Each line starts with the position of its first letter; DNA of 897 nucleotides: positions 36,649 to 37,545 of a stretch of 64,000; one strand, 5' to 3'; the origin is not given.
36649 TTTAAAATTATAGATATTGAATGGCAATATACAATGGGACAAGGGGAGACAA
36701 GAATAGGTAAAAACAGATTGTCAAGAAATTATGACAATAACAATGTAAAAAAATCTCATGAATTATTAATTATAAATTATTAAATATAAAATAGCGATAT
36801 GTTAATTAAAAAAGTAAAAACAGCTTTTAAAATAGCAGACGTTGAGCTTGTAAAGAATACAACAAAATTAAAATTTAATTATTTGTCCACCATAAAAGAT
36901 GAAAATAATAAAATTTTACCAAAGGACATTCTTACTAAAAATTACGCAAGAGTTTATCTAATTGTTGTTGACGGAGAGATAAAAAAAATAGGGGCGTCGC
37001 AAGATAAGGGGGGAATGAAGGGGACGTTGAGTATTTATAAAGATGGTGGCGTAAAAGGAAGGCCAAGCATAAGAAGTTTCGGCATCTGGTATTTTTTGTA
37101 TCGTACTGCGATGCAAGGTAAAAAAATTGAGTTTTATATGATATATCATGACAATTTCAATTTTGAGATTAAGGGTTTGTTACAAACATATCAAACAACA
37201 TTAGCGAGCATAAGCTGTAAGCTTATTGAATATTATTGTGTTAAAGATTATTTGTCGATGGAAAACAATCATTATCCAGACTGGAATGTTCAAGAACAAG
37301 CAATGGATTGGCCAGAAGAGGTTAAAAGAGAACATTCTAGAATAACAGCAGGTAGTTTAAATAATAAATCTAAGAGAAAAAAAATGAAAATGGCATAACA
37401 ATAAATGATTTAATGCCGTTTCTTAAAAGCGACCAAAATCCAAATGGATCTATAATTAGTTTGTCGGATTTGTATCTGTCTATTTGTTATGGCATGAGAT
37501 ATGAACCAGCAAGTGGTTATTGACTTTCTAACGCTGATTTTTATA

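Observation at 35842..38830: Candidate restriction-modification/defence module: Dam-family MTase, small PD-(D/E)xK-like ORF, poly-Glu/Asp-tailed protein and an HExxH protein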

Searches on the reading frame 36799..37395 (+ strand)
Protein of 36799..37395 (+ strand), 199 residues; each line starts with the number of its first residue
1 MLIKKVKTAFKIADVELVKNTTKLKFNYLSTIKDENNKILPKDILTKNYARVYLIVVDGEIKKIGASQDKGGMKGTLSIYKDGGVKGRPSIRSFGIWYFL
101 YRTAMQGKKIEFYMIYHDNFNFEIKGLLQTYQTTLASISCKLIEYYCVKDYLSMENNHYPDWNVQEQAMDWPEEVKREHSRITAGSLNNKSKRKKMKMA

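Call 5: search_protein_families(library=pfam, max_evalue=1, proteins=[window:36799-37395:+])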
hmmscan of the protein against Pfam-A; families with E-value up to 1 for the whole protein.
seq(199 aa): 1 family
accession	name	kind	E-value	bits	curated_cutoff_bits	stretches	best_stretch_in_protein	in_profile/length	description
PF13413.12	HTH_25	-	0.13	12.5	24.6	1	15-53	13-51/62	Helix-turn-helix domain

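Call 7: search_protein_families(library=padloc, max_evalue=1, proteins=[window:36799-37395:+])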
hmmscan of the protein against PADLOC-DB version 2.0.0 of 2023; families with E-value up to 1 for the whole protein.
seq(199 aa): 1 family
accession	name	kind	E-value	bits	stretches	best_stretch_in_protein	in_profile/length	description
PDLC03493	REase_II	-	0.0077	14.2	1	33-137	45-144/170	Type II restriction enzyme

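Call 8: search_protein_families(library=ncbifam, max_evalue=1, proteins=[window:36799-37395:+])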
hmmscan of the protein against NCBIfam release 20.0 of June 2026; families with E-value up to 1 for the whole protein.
seq(199 aa): 0 families

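Call 9: search_protein_families(library=phrogs, max_evalue=1, proteins=[window:36799-37395:+])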
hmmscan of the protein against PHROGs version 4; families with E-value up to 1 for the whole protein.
seq(199 aa): 1 family
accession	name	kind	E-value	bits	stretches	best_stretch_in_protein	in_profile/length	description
phrog_1111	-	DNA, RNA and nucleotide metabolism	7.4e-12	46.3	1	23-167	7-136/139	endonuclease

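Call 10: search_solved_structures(query=window:36799-37395:+, max_evalue=10, show_alignments=3)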
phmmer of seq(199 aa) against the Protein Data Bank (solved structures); distinct sequences matched with E-value up to 10: 0.

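Call 13: find_homologous_proteins(query=window:36799-37395:+, max_evalue=0.001)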
Query seq(199 aa) (199 aa): 571 proteins with E <= 0.001 among 661 candidates; the best 120 are listed.
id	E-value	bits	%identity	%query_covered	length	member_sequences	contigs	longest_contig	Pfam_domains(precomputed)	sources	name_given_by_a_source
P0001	1.0e-128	445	100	100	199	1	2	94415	-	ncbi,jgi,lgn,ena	-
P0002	2.9e-106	372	81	99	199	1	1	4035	-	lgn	-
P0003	1.5e-96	340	77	99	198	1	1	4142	-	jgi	-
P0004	5.9e-96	338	76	99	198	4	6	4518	-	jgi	-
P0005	1.8e-94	333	75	99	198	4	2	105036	-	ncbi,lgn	-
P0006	2.8e-94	332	75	99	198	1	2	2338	-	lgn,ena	-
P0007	7.8e-94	331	75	99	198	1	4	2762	-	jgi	-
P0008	1.1e-93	330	75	99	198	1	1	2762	-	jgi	-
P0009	3.5e-93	329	75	99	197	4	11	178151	-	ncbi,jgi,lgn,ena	ncbi:hypothetical protein [Raineya sp.]|jgi:hypothetical protein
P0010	2.2e-92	326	74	99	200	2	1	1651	-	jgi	jgi:hypothetical protein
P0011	2.5e-92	326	73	99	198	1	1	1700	-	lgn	-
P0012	6.5e-92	325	74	99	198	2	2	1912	-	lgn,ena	-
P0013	8.4e-92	324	73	99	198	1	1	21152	-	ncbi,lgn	-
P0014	1.8e-91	323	73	99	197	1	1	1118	-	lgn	-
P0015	2.3e-89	316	72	98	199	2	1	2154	-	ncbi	-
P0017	5.5e-89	315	74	90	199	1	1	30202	-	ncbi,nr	ncbi:MAG: hypothetical protein SFT90_04805 [Rickettsiales bacterium]|nr:hypothetical protein [Ricket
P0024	1.8e-86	307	70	99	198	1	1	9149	-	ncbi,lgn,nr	ncbi:MAG: hypothetical protein PWQ56_406 [Patescibacteria group bacterium]|nr:hypothetical protein [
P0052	2.8e-80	287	66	99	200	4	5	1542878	-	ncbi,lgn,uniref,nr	ncbi:type II restriction endonuclease [Campylobacter lari]|uniref:type II restriction endonuclease n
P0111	5.2e-74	266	63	99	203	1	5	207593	-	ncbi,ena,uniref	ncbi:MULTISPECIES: type II restriction endonuclease [Helicobacter]|uniref:type II restriction endonu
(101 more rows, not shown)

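Call 17: find_encoding_contigs(protein=P0001, flank=6000, max_places=4)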
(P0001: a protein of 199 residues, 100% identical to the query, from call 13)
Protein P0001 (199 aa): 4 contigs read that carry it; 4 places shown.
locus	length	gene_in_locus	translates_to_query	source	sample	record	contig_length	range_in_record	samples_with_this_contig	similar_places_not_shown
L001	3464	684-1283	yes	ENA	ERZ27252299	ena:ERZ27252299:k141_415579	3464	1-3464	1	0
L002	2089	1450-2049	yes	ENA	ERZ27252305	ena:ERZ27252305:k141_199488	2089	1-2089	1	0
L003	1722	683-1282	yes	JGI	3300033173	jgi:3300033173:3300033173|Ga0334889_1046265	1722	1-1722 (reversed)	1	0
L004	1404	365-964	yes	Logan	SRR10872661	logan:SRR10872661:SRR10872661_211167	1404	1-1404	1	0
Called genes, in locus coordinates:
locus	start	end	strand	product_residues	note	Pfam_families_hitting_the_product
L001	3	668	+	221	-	?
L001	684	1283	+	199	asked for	-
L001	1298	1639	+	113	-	-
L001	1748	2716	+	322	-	-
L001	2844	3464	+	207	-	?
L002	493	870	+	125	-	PF02086:MethyltransfD12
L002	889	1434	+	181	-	PF02086:MethyltransfD12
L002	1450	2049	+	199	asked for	-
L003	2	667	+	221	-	?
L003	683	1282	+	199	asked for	-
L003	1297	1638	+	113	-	-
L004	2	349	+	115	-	?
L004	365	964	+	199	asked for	-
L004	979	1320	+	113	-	-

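Call 18: find_encoding_contigs(protein=P0005, flank=6000, max_places=3)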
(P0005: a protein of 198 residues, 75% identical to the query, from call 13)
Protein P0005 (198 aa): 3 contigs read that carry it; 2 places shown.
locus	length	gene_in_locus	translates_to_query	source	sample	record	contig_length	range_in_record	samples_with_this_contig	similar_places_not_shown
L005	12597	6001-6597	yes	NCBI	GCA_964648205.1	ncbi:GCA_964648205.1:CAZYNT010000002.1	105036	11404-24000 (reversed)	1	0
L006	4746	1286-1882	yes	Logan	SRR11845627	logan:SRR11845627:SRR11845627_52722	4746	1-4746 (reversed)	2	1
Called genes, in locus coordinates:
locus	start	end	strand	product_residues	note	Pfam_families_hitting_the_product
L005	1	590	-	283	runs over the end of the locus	PF05707:Zot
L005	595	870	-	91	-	-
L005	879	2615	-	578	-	-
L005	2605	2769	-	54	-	-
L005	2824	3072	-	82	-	-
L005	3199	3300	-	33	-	-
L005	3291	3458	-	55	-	-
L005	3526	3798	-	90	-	-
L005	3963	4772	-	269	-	-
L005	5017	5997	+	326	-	PF02086:MethyltransfD12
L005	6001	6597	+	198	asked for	-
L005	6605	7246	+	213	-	PF01725:Ham1p_like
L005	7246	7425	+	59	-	-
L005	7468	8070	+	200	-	-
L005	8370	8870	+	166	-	-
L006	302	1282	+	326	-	PF02086:MethyltransfD12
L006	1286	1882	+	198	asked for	-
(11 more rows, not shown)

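Call 19: find_encoding_contigs(protein=P0009, flank=6000, max_places=3)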
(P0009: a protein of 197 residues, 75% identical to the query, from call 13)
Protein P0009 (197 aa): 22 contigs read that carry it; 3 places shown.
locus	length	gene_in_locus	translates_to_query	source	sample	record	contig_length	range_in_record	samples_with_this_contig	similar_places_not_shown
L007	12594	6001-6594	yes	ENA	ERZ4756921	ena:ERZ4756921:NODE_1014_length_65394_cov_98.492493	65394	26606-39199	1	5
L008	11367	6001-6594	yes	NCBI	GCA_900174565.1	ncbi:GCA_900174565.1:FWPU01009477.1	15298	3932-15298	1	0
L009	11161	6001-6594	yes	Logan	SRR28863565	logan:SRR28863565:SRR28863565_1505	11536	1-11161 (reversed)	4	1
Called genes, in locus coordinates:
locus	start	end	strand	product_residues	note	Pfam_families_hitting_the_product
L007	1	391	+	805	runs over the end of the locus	PF07719:TPR_2 (faint), PF13174:TPR_6 (faint), PF13176:TPR_7 (faint), PF13181:TPR_8 (faint), PF13424:TPR_12, PF00515:TPR_1 (weak), PF13424:TPR_12, PF07228:SpoIIE, +1 more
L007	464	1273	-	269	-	-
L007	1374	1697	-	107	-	PF01883:FeS_assembly_P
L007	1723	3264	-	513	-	-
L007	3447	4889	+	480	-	PF00180:Iso_dh, PF18324:Isocitrate_DH_C_bact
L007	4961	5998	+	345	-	PF02086:MethyltransfD12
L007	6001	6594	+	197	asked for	-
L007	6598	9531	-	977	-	PF01565:FAD_binding_4, PF02913:FAD-oxidase_C, PF13183:Fer4_8 (weak), PF13534:Fer4_17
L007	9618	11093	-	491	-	PF00089:Trypsin, PF13365:Trypsin_2, PF00595:PDZ, PF12812:PDZ_1 (faint), PF13180:PDZ_2, PF17820:PDZ_6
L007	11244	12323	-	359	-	PF02615:Ldh_2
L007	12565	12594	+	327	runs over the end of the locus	PF00294:PfkB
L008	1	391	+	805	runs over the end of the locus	PF07719:TPR_2 (faint), PF13174:TPR_6 (faint), PF13176:TPR_7 (faint), PF13181:TPR_8 (faint), PF13424:TPR_12, PF00515:TPR_1 (weak), PF13424:TPR_12, PF07228:SpoIIE, +1 more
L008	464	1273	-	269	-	-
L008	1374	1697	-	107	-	PF01883:FeS_assembly_P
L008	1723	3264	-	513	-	-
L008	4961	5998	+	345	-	PF02086:MethyltransfD12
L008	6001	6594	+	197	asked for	-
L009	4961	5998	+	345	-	PF02086:MethyltransfD12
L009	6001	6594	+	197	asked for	-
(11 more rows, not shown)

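Call 20: search_solved_structures(query=A1, max_evalue=10, show_alignments=3)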
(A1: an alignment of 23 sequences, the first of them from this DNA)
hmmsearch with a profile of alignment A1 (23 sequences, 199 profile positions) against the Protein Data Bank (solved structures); distinct sequences matched with E-value up to 10: 2.
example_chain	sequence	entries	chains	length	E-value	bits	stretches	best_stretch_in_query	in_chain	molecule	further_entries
3oqg_A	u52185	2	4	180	0.0013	21.5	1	25-156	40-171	Hpy188I | RESTRICTION ENDONUCLEASE HPY188I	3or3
8qnd_A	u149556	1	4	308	0.78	12.4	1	58-106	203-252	Inosine-uridine nucleoside N-ribohydrolase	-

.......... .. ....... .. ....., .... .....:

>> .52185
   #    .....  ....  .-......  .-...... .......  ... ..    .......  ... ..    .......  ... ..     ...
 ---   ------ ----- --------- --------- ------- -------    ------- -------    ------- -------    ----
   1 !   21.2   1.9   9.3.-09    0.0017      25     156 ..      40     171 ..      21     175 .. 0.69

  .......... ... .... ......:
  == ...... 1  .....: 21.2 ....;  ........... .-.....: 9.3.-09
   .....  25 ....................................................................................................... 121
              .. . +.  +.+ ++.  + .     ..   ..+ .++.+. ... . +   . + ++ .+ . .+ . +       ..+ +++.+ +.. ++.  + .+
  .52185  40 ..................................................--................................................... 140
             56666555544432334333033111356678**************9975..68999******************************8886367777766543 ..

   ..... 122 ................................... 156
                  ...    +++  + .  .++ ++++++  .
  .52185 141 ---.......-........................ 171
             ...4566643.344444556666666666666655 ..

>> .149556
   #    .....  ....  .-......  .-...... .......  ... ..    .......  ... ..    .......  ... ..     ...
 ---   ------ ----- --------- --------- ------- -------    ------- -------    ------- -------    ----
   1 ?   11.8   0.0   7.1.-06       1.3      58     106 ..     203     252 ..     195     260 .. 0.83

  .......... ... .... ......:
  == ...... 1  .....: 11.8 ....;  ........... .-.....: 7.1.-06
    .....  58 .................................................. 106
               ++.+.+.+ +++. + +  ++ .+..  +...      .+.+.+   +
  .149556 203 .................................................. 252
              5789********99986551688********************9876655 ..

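Call 21: find_encoding_contigs(protein=P0052, flank=5000, max_places=2)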
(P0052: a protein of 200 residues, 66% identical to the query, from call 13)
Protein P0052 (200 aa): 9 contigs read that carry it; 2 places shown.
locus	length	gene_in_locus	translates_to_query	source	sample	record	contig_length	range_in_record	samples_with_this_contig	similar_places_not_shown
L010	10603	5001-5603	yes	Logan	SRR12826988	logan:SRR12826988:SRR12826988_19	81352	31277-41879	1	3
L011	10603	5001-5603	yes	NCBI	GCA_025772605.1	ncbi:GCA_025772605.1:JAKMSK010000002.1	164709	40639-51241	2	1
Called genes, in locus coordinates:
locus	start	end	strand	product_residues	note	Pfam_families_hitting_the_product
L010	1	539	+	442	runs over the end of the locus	PF11638:DnaA_N (weak), PF01695:IstB_IS21, PF00308:Bac_DnaA, PF00004:AAA (weak), PF01637:ATPase_2, PF13173:AAA_14 (faint), PF13479:AAA_24 (weak), PF08299:Bac_DnaA_C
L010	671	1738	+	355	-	PF00712:DNA_pol3_beta, PF02767:DNA_pol3_beta_2, PF02768:DNA_pol3_beta_3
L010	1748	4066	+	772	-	PF02518:HATPase_c, PF00204:DNA_gyraseB, PF01751:Toprim, PF00986:DNA_gyraseB_C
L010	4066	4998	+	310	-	PF02086:MethyltransfD12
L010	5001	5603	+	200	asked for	-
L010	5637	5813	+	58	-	PF00962:A_deaminase (weak)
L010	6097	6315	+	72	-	-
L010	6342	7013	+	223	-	PF00547:Urease_gamma, PF00699:Urease_beta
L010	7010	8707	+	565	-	PF00449:Urease_alpha, PF01979:Amidohydro_1, PF07969:Amidohydro_3 (weak)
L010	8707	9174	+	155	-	PF02814:UreE_N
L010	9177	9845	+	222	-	PF01730:UreF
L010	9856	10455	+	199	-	PF02492:cobW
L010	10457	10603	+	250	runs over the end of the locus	PF01774:UreD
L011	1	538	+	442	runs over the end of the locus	PF11638:DnaA_N, PF01695:IstB_IS21, PF00308:Bac_DnaA, PF00004:AAA (weak), PF01637:ATPase_2, PF13173:AAA_14 (faint), PF13479:AAA_24 (weak), PF08299:Bac_DnaA_C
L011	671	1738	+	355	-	PF00712:DNA_pol3_beta, PF02767:DNA_pol3_beta_2, PF02768:DNA_pol3_beta_3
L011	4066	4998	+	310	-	PF02086:MethyltransfD12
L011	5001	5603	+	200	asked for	-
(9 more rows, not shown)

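Call 22: find_encoding_contigs(protein=P0024, flank=5000, max_places=2)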
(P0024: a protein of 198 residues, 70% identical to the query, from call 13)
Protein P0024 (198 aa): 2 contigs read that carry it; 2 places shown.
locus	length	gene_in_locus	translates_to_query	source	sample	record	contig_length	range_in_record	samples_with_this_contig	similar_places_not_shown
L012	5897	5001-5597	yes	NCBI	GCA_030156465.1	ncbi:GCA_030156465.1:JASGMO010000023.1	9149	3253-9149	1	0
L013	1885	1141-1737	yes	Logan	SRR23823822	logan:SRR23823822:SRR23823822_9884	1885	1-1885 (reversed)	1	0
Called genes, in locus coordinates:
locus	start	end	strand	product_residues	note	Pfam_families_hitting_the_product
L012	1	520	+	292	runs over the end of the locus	PF00483:NTP_transferase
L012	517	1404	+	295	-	PF00890:FAD_binding_2 (weak), PF01134:GIDA (faint), PF01266:DAO (faint), PF01946:Thi4 (faint), PF07992:Pyr_redox_2, PF12831:FAD_oxidored (weak), PF13738:Pyr_redox_3, PF00070:Pyr_redox, +3 more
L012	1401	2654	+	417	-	PF03952:Enolase_N, PF00113:Enolase_C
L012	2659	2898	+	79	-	PF05768:Glrx-like (weak), PF00462:Glutaredoxin, PF13417:GST_N_3 (weak)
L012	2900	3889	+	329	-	PF00044:Gp_dh_N, PF02800:Gp_dh_C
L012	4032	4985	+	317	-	PF02086:MethyltransfD12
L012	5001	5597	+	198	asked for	-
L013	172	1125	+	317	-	PF02086:MethyltransfD12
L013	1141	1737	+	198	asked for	-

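Call 23: find_encoding_contigs(protein=P0017, flank=5000, max_places=2)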
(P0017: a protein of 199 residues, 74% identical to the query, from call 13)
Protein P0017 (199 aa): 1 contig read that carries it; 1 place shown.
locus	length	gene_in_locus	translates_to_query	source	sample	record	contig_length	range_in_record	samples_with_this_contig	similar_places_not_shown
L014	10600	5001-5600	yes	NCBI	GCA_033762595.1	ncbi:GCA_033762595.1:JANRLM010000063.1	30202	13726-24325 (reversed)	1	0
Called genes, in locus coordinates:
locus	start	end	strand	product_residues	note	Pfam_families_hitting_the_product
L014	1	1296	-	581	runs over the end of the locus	PF00512:HisKA, PF02518:HATPase_c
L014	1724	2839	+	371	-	PF01098:FTSW_RODA_SPOVE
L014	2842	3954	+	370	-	PF03033:Glyco_transf_28, PF04101:Glyco_tran_28_C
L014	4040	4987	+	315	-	PF02086:MethyltransfD12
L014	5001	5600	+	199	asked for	-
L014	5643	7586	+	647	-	PF01578:Cytochrom_C_asm, PF16327:CcmF_C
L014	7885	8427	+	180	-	PF00578:AhpC-TSA, PF08534:Redoxin, PF13098:Thioredoxin_2, PF13905:Thioredoxin_8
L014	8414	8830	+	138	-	PF03918:CcmH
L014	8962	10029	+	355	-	PF18306:LDcluster4, PF03641:Lysine_decarbox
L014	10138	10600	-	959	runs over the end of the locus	PF05860:TPS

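Call 26: find_encoding_contigs(protein=P0002, flank=5000, max_places=3)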
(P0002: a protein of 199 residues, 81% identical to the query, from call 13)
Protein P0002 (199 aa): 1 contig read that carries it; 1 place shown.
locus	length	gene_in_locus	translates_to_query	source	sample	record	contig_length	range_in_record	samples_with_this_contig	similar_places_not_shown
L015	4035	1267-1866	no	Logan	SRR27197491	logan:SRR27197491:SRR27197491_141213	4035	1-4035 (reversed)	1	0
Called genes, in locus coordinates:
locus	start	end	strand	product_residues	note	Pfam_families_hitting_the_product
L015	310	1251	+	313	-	PF02086:MethyltransfD12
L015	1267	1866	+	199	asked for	-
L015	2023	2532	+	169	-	-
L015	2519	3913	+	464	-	-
